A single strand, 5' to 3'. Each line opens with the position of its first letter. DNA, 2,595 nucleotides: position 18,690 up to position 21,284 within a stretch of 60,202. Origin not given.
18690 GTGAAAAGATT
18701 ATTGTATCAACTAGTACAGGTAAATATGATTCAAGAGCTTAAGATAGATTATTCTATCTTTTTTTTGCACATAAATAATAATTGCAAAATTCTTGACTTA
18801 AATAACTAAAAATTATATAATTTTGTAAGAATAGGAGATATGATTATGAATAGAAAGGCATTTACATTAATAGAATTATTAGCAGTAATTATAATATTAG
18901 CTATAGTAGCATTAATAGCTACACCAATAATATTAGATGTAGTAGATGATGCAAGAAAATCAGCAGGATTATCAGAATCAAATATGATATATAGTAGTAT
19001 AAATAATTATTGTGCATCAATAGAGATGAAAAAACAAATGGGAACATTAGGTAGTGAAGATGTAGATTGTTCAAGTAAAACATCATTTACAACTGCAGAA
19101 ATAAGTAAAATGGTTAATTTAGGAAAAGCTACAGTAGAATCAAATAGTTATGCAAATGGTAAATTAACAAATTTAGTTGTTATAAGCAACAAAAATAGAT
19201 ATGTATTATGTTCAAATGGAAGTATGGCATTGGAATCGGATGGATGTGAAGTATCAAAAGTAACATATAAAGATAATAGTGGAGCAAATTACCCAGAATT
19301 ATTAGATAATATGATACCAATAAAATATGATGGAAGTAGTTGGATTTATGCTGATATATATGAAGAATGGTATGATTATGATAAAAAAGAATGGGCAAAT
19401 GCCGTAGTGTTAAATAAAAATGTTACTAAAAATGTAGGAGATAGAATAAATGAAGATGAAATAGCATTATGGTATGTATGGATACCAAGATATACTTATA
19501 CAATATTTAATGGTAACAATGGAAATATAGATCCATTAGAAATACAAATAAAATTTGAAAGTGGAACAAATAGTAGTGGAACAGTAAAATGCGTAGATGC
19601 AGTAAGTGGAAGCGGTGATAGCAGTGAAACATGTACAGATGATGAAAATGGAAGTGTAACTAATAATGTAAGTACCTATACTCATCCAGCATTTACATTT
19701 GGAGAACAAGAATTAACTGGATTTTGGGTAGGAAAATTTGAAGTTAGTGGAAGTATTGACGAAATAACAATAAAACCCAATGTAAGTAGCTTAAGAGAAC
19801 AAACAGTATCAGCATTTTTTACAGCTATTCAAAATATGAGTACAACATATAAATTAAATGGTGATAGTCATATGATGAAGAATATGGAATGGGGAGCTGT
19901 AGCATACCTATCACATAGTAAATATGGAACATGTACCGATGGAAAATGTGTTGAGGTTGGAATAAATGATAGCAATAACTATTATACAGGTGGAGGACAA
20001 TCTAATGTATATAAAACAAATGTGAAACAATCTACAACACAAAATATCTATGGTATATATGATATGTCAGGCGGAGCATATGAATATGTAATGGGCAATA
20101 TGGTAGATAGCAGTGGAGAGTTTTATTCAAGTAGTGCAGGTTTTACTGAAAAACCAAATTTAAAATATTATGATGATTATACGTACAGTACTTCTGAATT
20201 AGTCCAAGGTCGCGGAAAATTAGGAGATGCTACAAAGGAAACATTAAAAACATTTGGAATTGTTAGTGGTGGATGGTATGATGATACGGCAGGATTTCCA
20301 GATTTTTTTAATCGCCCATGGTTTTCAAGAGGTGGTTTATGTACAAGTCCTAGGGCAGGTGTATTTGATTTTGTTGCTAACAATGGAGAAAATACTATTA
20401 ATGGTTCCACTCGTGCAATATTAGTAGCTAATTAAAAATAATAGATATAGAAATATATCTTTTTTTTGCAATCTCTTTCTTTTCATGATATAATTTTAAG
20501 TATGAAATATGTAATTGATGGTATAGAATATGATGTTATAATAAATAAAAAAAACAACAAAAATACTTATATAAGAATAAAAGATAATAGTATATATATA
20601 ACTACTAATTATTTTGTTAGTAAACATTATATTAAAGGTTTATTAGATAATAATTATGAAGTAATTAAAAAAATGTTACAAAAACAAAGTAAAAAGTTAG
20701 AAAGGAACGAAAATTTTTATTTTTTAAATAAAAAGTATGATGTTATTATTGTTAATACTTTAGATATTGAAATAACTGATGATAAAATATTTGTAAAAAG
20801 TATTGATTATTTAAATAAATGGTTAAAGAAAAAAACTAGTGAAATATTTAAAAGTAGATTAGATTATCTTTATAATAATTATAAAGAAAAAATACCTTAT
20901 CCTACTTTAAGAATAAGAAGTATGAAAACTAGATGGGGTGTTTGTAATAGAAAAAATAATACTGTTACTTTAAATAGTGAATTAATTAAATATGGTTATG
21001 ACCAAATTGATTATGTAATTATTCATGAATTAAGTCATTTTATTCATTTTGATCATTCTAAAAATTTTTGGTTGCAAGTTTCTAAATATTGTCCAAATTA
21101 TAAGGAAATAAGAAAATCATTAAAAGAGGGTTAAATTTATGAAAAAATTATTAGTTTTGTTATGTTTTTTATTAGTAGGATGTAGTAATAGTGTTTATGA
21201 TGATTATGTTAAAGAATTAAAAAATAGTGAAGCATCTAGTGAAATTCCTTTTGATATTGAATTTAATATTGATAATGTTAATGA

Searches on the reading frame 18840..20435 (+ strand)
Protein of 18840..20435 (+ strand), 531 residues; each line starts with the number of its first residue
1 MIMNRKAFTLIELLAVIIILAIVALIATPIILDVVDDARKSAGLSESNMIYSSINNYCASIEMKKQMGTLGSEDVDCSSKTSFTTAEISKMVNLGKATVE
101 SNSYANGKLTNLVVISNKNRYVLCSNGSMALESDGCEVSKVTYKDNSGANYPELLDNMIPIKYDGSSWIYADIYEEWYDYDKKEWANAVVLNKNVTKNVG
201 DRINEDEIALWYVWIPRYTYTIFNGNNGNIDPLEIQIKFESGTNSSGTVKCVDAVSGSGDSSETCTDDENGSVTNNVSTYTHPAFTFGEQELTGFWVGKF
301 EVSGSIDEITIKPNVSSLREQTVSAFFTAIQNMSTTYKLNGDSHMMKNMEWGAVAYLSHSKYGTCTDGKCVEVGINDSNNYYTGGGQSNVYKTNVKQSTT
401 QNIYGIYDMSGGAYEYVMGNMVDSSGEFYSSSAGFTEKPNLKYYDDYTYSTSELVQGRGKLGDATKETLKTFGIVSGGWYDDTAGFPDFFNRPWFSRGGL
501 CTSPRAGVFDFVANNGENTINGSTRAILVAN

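Call 20: search_protein_families(library=pfam, proteins=[window:18840-20435:+], max_evalue=0.01)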
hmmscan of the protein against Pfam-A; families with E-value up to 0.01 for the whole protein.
window:18840-20435:+ (531 aa): 2 families
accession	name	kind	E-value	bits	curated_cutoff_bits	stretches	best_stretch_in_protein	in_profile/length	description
PF07963.17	N_methyl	-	1.9e-06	27.6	21.2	1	3-27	2-26/27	Prokaryotic N-terminal methylation motif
PF03781.23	FGE-sulfatase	-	0.0023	18.1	23.3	1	372-418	144-190/255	Sulfatase-modifying factor enzyme 1-like domain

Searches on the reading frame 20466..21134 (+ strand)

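Call 20: search_protein_families(library=pfam, proteins=[window:20466-21134:+], max_evalue=0.01)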
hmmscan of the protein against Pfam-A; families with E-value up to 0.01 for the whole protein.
window:20466-21134:+ (222 aa): 5 families
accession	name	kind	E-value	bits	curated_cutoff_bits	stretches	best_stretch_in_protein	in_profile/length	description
PF01863.23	YgjP-like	-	2.8e-39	135.7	26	1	32-221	1-206/207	YgjP-like, metallopeptidase domain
PF10263.15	SprT-like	-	1.3e-06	28.7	25.6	1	139-195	12-75/108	SprT-like family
PF08325.16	WLM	-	0.00086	19.9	26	1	178-215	80-117/190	WLM domain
PF12388.14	Peptidase_M57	-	0.0053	16.9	21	1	165-206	117-158/212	Dual-action HEIGH metallo-peptidase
PF05569.17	Peptidase_M56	-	0.006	16.2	31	1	174-205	185-217/296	BlaR1 peptidase M56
